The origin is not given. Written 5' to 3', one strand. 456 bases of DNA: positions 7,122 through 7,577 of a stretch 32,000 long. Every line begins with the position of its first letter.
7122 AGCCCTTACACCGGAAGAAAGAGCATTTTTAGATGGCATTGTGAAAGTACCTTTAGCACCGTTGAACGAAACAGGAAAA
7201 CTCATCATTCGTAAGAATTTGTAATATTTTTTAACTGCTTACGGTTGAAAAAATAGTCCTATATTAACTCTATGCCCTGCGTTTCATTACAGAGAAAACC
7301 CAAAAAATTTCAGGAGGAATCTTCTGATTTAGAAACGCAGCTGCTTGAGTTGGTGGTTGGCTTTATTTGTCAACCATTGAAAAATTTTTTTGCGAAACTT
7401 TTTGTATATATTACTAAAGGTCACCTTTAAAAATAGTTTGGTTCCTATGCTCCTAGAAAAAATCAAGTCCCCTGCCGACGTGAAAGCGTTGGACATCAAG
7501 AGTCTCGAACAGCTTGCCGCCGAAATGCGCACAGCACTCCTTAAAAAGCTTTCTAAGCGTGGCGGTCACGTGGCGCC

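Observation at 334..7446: AT-rich, mobility-gene-free island of about 9 exported or membrane proteins with no recognisable function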

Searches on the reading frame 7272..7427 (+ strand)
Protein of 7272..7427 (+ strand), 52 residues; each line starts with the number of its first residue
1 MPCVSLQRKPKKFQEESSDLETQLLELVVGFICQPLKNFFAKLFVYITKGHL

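Call 98: search_protein_representatives(protein=window:7272-7427:+)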
Query: 52 residues. Proteins with E-value up to 0.001 (for the whole library): 18; up to 1e-10: 2; up to 1e-30: 0. The best 18 are listed.
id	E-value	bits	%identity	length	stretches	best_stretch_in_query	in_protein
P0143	1.2e-23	96.9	92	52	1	1-52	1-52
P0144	4.9e-13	64.0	79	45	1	10-52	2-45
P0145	2.1e-07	46.5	82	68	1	1-36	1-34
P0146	1.4e-06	43.9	69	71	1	1-38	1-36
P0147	2.2e-06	43.4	74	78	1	1-37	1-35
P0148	3.9e-06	42.6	67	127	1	1-50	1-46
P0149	7.3e-06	41.7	81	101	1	1-34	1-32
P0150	8.6e-06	41.5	79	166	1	1-35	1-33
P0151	8.6e-06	41.5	78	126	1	1-32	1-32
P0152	2.3e-05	40.2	75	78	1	1-34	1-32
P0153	4.4e-05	39.3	46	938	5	25-49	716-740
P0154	1.1e-04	38.1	69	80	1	1-38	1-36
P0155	1.2e-04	37.9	76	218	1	1-35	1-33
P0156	1.6e-04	37.5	81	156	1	1-34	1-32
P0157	3.1e-04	36.7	77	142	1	1-30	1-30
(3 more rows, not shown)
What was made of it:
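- Tried and rejected: The remaining hit is a weak internal match in a 938-aa protein that is probably spurious (call 98).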
